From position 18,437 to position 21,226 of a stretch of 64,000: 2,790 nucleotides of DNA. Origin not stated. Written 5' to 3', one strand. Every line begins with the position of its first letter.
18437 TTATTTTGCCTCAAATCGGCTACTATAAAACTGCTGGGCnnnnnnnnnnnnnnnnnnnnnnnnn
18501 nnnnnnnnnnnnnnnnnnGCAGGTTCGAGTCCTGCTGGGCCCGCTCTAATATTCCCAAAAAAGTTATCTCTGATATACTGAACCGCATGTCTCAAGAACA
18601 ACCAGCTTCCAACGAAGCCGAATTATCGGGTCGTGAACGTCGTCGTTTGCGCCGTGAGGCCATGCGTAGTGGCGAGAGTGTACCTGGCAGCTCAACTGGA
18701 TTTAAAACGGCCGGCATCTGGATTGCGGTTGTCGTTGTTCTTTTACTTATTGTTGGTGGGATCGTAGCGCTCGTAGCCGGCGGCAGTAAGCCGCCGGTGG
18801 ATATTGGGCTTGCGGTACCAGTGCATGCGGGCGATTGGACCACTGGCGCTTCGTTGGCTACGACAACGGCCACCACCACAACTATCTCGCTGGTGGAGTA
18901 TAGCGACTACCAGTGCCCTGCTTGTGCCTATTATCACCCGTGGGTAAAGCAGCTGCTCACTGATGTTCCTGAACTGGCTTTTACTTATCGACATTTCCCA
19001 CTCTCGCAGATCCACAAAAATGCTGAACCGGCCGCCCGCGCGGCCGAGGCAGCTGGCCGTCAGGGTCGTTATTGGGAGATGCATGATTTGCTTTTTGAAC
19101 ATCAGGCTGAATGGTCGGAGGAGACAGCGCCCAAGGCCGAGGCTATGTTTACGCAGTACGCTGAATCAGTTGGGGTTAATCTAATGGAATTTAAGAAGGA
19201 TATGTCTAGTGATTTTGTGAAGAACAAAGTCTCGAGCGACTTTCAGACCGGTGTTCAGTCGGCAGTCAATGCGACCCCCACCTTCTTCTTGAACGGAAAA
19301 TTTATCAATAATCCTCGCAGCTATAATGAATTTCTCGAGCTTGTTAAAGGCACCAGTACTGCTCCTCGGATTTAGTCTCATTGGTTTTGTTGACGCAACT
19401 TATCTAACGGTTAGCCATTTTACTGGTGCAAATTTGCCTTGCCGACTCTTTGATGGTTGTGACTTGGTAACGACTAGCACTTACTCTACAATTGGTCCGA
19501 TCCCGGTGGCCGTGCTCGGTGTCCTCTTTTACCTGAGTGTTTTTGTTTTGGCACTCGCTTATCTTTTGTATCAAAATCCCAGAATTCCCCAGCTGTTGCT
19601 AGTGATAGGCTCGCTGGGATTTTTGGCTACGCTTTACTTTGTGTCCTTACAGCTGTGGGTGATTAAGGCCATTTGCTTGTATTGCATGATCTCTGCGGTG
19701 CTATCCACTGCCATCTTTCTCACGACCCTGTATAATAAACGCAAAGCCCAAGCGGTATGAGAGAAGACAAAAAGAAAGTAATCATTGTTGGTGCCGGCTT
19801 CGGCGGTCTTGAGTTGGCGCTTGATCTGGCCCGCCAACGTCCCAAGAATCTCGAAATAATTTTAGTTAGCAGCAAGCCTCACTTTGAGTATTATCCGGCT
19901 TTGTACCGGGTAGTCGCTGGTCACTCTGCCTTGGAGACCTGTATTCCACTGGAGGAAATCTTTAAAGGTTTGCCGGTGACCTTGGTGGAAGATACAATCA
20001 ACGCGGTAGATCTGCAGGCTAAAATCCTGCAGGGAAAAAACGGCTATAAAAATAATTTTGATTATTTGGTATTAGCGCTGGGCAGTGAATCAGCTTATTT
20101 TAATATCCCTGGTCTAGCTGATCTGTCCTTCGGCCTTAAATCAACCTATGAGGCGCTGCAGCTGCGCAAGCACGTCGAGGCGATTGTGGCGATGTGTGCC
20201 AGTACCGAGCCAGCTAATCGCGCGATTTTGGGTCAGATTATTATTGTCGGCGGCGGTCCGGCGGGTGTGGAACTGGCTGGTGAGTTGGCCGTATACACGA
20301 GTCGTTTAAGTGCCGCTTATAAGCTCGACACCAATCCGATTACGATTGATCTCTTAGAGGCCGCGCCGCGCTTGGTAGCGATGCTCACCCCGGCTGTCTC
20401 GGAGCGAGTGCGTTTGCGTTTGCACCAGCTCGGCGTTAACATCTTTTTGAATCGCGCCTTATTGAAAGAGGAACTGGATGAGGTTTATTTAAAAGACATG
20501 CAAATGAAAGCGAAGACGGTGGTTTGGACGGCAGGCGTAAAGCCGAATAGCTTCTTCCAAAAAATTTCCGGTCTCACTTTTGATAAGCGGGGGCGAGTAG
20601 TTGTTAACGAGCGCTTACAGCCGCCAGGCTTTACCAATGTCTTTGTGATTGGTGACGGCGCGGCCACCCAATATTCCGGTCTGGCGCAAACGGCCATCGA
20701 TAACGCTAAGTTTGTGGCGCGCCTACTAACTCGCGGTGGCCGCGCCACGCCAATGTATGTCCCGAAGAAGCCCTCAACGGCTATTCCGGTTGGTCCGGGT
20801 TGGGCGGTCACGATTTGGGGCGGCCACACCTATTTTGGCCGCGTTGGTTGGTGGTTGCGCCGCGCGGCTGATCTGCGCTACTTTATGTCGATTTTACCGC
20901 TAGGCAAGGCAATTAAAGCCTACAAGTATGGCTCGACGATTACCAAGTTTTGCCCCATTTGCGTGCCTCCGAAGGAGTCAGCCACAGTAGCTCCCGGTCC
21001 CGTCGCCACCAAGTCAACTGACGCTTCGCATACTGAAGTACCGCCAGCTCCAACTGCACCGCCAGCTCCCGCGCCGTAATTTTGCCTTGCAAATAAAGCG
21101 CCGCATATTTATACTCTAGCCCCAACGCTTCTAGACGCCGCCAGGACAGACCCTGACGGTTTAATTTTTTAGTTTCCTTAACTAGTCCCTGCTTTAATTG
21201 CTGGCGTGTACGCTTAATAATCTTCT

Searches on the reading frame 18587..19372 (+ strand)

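Call 9: search_protein_families(library=pfam, proteins=[window:18587-19372:+], max_evalue=0.01)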
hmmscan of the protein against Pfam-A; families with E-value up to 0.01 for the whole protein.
window:18587-19372:+ (262 aa): 3 families
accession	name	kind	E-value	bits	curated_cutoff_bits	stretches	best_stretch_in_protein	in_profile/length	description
PF13462.12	Thioredoxin_4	-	1.2e-21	78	23.2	1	101-254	16-164/165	Thioredoxin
PF01323.26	DSBA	-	6.8e-16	59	25.6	1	102-245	2-182/191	DSBA-like thioredoxin domain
PF13743.12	Thioredoxin_5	-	2.6e-07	31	27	1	149-235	77-163/186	Thioredoxin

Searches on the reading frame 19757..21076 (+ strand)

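Call 9: search_protein_families(library=pfam, proteins=[window:19757-21076:+], max_evalue=0.01)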
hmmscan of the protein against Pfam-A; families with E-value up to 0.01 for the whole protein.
window:19757-21076:+ (440 aa): 10 families
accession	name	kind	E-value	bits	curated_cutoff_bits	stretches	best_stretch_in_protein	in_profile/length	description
PF07992.20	Pyr_redox_2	-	1.3e-40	140.1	26.1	1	6-316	1-290/291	Pyridine nucleotide-disulphide oxidoreductase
PF00070.33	Pyr_redox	-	6.4e-09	36.6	22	1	161-237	2-65/82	Pyridine nucleotide-disulphide oxidoreductase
PF13454.12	NAD_binding_9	-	2.3e-06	28.1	21.8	0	9-42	1-35/155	FAD-NAD(P)-binding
PF05834.18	Lycopene_cycl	-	2.7e-05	23.9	23.4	0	8-42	2-35/380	Lycopene cyclase protein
PF13450.12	NAD_binding_8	-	2.8e-05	24.8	21.9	0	10-40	1-28/68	NAD(P)-binding Rossmann-like domain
PF13738.12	Pyr_redox_3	-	0.00012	21.9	30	0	160-299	166-305/305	Pyridine nucleotide-disulphide oxidoreductase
PF01266.30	DAO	-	0.0005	20.1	27.9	0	7-40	1-31/353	FAD dependent oxidoreductase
PF01494.25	FAD_binding_3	-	0.0022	17.7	22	0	160-179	3-22/349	FAD binding domain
PF01134.28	GIDA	-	0.0046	16.5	22.1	0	7-27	1-21/391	Glucose inhibited division protein A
PF00890.30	FAD_binding_2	-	0.0051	16.5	20.4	0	8-42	2-33/414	FAD binding domain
